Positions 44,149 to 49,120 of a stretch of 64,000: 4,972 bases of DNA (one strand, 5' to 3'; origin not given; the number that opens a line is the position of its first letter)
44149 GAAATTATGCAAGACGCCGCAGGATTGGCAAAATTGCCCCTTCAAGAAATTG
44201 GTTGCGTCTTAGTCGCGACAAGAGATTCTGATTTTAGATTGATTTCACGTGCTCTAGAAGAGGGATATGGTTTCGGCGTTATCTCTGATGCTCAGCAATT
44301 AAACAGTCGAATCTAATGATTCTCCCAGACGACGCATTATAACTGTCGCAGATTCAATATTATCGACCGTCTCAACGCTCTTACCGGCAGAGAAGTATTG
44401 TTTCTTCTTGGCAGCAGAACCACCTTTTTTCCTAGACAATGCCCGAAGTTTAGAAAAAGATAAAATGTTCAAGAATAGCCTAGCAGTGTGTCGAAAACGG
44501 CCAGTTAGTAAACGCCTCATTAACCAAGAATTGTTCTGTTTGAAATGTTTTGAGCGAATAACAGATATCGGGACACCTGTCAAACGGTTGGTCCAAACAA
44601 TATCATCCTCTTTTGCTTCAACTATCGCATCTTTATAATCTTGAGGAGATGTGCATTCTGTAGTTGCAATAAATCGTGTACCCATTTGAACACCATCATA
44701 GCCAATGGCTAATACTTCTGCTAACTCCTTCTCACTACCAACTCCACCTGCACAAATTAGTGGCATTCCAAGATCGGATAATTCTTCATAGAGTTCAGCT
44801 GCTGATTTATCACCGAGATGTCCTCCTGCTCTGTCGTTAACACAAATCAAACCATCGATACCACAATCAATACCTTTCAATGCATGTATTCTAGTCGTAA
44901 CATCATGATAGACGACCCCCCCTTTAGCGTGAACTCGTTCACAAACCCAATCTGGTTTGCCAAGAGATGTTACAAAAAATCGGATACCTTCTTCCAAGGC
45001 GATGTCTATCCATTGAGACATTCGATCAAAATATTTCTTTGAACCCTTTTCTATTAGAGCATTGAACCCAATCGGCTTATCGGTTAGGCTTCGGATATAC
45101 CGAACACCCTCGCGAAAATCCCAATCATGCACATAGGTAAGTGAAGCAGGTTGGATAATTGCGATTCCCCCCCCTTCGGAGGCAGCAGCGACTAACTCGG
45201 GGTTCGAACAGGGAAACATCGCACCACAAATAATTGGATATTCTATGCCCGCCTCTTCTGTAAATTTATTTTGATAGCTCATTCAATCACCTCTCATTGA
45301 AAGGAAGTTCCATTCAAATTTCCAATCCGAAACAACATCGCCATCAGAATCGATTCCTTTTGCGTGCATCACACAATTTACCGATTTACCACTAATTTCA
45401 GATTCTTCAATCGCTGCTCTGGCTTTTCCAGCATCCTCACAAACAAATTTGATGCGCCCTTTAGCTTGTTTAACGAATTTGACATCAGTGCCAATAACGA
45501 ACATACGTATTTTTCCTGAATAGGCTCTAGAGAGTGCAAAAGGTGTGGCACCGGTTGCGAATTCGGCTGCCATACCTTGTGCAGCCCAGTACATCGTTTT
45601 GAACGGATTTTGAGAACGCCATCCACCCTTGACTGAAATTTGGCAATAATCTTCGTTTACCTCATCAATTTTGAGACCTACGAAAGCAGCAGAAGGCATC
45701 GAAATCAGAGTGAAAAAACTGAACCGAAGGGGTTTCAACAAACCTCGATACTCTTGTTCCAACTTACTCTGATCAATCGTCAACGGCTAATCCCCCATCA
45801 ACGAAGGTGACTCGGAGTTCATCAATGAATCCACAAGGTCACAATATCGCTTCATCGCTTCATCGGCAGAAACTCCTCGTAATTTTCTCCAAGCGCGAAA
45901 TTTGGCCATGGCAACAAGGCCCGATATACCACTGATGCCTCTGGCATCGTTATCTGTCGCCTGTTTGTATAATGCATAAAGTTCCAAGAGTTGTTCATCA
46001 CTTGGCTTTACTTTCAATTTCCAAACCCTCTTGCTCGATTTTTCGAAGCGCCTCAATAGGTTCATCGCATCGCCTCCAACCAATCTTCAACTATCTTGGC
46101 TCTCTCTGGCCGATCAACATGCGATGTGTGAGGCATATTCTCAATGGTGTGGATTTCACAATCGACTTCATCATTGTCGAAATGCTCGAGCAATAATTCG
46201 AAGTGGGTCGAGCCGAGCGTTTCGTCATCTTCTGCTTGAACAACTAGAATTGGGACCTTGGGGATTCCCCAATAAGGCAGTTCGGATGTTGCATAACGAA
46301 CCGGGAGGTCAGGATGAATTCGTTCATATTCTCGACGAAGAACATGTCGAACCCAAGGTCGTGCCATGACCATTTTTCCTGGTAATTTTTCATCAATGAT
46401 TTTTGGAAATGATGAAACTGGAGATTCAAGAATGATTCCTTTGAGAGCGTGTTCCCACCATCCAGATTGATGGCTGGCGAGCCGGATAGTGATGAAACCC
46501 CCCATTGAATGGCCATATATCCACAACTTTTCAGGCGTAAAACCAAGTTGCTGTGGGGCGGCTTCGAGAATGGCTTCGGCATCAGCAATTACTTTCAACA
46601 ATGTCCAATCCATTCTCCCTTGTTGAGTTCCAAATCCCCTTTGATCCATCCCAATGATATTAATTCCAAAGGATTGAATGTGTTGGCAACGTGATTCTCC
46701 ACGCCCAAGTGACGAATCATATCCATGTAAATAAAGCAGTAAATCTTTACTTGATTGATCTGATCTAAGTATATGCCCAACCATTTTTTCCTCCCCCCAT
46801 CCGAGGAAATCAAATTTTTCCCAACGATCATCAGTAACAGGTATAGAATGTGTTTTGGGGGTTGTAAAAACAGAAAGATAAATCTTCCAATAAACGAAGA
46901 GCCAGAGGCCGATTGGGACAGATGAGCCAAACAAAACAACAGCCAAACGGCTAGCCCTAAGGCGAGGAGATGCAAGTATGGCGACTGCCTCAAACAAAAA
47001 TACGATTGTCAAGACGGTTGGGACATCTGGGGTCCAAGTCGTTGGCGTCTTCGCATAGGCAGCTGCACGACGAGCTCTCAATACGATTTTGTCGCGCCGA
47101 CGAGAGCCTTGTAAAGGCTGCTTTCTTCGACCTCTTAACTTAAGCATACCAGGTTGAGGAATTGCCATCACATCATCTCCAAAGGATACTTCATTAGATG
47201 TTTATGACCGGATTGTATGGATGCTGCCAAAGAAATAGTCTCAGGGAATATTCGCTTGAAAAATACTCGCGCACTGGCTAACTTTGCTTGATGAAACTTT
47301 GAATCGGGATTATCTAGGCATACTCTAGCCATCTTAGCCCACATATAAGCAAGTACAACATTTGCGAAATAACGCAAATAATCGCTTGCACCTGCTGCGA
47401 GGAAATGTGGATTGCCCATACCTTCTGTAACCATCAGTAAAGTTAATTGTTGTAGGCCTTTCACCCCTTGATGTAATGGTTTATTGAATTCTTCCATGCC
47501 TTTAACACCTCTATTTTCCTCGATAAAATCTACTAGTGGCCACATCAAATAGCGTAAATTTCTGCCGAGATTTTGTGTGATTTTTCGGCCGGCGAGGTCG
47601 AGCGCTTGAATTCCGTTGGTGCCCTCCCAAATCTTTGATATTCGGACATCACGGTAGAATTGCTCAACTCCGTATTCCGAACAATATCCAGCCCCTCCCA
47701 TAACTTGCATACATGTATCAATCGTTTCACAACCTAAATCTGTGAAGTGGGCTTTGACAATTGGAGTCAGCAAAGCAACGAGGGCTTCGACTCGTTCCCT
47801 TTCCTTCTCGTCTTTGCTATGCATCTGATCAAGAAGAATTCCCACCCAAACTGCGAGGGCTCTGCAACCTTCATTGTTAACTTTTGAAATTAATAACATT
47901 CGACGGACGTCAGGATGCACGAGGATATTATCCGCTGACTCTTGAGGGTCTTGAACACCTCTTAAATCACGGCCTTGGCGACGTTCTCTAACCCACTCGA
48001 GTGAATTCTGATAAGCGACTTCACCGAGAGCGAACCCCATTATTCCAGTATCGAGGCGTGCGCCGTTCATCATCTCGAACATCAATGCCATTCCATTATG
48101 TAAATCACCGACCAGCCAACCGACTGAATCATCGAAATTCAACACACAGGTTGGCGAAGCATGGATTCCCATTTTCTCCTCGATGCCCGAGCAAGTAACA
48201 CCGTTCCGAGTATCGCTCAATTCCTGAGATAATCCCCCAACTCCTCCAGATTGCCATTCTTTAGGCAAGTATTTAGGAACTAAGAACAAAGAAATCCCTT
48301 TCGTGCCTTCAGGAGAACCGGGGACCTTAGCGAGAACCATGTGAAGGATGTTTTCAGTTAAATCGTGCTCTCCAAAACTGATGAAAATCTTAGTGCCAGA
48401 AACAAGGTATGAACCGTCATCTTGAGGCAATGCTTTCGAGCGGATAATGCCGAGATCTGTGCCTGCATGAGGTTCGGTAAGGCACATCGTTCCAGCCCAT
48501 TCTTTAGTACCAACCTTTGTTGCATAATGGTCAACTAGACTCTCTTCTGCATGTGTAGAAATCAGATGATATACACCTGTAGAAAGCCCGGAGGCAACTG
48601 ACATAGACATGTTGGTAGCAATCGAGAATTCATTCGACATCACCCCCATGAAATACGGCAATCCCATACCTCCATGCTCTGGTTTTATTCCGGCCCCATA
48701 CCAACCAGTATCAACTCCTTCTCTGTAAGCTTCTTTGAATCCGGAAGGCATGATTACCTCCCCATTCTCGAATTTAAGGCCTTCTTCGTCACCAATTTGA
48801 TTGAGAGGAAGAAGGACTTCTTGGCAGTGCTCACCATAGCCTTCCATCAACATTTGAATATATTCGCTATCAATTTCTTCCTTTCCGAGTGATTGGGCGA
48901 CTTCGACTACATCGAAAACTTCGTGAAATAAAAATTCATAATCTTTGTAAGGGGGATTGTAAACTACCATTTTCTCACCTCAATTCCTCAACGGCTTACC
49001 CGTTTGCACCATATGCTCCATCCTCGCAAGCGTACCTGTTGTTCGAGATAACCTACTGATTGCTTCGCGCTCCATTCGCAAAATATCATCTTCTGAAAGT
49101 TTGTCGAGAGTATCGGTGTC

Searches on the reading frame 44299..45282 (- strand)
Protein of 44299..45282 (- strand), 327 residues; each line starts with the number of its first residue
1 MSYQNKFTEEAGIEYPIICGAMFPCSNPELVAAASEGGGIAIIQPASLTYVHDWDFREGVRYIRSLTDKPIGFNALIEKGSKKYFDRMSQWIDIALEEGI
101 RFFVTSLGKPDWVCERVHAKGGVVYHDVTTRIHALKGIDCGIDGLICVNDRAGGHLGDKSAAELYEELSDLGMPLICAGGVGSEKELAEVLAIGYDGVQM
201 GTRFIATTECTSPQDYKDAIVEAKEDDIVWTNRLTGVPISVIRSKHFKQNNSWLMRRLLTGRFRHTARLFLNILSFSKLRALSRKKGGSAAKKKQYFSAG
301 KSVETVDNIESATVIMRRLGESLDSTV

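Call 41: search_protein_families(library=pfam, proteins=[window:44299-45282:-], max_evalue=0.0001)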
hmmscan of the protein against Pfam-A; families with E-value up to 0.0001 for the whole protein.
window:44299-45282:- (327 aa): 2 families
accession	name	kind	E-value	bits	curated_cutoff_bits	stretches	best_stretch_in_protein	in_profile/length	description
PF03060.21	NMO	-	3.4e-35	122.4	28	1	8-317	5-326/331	Nitronate monooxygenase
PF00478.31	IMPDH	-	6.7e-05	22.5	25.6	0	162-211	197-246/345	IMP dehydrogenase / GMP reductase domain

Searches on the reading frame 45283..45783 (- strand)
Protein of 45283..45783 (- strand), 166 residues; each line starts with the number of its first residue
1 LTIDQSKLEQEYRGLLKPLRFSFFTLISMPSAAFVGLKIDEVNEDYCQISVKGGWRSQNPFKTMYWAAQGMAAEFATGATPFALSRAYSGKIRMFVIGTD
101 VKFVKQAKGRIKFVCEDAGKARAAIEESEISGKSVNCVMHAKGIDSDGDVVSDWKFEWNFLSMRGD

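Call 41: search_protein_families(library=pfam, proteins=[window:45283-45783:-], max_evalue=0.0001)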
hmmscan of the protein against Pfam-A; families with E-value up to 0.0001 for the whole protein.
window:45283-45783:- (166 aa): 1 family
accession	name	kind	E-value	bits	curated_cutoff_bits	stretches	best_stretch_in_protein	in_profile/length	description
PF14539.12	DUF4442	-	1.3e-11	45.2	25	1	21-158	5-130/132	Domain of unknown function (DUF4442)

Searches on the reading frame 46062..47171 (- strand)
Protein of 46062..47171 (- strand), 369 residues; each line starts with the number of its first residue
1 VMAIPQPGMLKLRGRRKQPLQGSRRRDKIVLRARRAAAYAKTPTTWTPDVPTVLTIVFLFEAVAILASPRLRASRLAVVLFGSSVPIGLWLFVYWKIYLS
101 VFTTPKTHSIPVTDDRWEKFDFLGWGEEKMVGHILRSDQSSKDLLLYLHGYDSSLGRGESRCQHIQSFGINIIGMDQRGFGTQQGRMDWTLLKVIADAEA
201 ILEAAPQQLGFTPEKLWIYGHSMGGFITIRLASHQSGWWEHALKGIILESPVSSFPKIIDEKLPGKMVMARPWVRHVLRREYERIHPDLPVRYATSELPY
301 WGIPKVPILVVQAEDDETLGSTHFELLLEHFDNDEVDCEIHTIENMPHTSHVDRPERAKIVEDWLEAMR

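Call 41: search_protein_families(library=pfam, proteins=[window:46062-47171:-], max_evalue=0.0001)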
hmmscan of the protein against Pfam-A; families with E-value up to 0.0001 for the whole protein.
window:46062-47171:- (369 aa): 4 families
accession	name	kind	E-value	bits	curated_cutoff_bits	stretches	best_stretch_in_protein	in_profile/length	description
PF12146.15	Hydrolase_4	-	3e-19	69.7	27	1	140-291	2-139/239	Serine aminopeptidase, S33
PF00561.26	Abhydrolase_1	-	2.2e-10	41.1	25.8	1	164-268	22-119/245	alpha/beta hydrolase fold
PF12697.13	Abhydrolase_6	-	5.9e-08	34.1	26.3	1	146-357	2-213/217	Alpha/beta hydrolase family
PF07859.19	Abhydrolase_3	-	2.8e-05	24.4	25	1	198-350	52-208/210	alpha/beta hydrolase fold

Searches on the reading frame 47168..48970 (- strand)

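Call 41: search_protein_families(library=pfam, proteins=[window:47168-48970:-], max_evalue=0.0001)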
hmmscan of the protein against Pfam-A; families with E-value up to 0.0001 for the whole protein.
window:47168-48970:- (600 aa): 4 families
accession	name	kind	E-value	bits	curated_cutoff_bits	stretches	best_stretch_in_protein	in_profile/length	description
PF12806.12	Acyl-CoA_dh_C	-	2.2e-24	86.4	30.3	1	482-595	8-123/124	Acetyl-CoA dehydrogenase C-terminal like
PF00441.29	Acyl-CoA_dh_1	-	1.7e-19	70.9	22.4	1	292-461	2-147/150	Acyl-CoA dehydrogenase, C-terminal domain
PF02770.24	Acyl-CoA_dh_M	-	4.2e-14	52.9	33.3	1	162-281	2-96/97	Acyl-CoA dehydrogenase, middle domain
PF22924.1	ACOX_C_alpha1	-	2e-09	37.9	27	1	330-454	33-159/169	Acyl-CoA oxidase, C-alpha1 domain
